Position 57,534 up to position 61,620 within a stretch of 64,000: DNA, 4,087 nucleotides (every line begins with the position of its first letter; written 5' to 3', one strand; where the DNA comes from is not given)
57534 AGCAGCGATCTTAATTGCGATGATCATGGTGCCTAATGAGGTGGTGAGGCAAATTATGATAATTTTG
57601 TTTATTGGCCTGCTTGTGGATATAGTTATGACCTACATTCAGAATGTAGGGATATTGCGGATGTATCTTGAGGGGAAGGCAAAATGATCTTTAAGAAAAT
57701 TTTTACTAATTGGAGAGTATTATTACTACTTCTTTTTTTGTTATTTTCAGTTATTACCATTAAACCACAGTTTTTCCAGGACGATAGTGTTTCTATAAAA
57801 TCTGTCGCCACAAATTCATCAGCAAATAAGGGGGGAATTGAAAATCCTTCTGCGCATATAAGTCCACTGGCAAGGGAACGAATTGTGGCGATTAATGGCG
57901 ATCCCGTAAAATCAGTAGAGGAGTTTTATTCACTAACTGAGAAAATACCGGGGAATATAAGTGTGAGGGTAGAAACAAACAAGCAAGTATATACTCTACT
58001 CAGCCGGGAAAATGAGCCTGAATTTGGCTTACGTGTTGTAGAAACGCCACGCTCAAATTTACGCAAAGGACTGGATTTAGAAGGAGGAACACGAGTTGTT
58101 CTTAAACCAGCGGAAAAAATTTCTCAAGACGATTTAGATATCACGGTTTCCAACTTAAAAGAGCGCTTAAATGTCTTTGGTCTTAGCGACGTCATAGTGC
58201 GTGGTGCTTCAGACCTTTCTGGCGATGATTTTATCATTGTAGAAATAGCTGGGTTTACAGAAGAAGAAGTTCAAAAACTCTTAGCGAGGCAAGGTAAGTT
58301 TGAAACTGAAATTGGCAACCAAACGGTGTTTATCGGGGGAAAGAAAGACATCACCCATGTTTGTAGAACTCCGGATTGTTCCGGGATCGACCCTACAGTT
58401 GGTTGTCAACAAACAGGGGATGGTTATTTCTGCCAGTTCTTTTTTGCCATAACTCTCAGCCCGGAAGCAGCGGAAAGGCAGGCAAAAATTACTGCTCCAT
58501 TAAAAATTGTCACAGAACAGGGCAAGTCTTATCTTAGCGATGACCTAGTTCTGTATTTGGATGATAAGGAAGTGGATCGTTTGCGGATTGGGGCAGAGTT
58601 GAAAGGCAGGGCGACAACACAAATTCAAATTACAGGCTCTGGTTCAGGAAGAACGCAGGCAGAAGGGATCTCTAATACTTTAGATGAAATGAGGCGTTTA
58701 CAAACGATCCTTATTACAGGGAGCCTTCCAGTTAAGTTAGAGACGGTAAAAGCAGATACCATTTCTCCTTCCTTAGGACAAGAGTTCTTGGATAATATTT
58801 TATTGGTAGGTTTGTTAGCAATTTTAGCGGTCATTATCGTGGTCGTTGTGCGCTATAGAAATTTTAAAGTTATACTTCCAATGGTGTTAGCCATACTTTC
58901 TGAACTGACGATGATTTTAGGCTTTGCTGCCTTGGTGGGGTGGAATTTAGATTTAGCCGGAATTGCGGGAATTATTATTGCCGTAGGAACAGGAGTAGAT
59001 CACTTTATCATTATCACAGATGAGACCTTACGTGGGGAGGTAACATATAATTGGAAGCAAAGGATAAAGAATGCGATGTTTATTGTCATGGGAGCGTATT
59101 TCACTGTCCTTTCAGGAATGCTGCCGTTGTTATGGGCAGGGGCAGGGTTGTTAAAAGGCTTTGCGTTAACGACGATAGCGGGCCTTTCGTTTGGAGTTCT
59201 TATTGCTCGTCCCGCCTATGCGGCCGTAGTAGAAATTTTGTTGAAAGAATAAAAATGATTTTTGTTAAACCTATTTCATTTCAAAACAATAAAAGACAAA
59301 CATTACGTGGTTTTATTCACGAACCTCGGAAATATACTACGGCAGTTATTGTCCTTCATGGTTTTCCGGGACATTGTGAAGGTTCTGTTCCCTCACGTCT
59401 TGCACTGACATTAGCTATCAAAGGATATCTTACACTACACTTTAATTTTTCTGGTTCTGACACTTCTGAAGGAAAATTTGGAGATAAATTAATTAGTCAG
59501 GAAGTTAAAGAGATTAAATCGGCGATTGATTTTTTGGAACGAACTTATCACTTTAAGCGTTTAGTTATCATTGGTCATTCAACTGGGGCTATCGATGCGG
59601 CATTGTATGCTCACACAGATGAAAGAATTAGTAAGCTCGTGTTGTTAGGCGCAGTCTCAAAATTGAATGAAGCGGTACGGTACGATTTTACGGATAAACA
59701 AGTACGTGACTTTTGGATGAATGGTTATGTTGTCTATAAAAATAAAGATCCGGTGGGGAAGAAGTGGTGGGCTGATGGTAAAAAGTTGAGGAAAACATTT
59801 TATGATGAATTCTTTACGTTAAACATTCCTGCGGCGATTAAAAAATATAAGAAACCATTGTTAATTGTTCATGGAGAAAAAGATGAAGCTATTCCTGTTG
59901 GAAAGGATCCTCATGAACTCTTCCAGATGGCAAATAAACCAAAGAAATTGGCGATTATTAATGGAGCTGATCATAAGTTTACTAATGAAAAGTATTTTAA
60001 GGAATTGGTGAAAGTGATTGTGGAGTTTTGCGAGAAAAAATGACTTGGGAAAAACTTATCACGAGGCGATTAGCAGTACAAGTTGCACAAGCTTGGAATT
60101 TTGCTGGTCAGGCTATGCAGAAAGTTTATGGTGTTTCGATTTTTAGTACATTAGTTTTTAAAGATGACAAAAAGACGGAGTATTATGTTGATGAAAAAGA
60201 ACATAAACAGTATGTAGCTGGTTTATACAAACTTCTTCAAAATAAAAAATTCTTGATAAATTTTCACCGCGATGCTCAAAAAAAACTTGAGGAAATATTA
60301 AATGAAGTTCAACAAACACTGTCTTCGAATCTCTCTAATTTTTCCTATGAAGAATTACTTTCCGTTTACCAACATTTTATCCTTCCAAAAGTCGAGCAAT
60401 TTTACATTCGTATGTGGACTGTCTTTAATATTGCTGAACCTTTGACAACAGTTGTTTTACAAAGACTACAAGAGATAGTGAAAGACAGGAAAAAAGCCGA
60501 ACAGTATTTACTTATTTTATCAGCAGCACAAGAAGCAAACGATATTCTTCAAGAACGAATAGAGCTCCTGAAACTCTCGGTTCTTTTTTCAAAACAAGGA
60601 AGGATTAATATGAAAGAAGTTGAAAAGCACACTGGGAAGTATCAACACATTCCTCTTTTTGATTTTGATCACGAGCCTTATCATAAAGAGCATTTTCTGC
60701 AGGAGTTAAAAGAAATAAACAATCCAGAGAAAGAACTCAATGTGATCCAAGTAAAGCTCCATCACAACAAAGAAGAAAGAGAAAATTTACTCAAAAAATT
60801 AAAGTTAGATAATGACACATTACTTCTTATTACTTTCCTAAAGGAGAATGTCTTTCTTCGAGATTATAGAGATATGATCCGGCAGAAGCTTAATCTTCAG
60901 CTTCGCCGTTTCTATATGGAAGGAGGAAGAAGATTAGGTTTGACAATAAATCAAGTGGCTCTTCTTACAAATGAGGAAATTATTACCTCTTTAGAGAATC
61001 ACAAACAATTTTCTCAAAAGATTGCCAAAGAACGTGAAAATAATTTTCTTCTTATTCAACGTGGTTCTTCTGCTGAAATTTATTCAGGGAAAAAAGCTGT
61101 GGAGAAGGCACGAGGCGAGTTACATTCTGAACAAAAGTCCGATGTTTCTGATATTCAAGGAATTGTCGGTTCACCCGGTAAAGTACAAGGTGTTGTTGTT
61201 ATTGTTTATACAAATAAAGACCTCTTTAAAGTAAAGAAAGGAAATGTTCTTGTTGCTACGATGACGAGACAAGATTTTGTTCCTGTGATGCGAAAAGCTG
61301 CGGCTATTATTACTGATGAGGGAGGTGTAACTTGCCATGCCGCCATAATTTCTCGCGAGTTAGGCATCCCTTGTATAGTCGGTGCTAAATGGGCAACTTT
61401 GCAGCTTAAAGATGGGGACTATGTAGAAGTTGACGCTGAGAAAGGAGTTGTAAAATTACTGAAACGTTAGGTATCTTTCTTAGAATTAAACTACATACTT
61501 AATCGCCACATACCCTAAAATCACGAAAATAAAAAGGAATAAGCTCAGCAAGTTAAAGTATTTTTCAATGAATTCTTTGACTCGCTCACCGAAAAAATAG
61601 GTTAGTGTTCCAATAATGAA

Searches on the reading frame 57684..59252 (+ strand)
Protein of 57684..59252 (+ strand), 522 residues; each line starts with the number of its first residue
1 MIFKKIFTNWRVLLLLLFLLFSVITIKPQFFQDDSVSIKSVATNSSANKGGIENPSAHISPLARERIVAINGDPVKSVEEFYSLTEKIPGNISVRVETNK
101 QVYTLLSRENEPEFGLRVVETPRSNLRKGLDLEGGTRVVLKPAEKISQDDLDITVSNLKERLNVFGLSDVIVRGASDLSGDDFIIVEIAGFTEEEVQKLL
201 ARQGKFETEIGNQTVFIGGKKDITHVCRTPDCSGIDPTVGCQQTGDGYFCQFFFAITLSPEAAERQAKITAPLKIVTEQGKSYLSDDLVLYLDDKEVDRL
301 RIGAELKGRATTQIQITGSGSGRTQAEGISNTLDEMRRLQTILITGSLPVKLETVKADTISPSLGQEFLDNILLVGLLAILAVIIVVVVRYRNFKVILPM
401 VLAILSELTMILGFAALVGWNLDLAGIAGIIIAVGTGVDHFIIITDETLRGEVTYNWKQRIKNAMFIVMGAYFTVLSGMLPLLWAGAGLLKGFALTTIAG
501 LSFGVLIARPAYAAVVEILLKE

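Call 82: search_protein_families(library=pfam, proteins=[window:57684-59252:+], max_evalue=0.0001)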
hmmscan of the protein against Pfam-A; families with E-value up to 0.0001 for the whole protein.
window:57684-59252:+ (522 aa): 1 family
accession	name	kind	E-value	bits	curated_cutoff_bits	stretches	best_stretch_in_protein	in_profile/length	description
PF02355.23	SecD_SecF_C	-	8.7e-15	55.1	20.5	1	351-506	12-173/189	Protein export membrane protein SecD/SecF, C-terminal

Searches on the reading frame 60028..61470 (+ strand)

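Call 82: search_protein_families(library=pfam, proteins=[window:60028-61470:+], max_evalue=0.0001)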
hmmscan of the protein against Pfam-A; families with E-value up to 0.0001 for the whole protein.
window:60028-61470:+ (480 aa): 1 family
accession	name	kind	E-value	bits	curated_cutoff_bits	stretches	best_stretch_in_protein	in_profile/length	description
PF00391.29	PEP-utilizers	-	3.9e-26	90.9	23.1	1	403-473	2-72/72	PEP-utilising enzyme, mobile domain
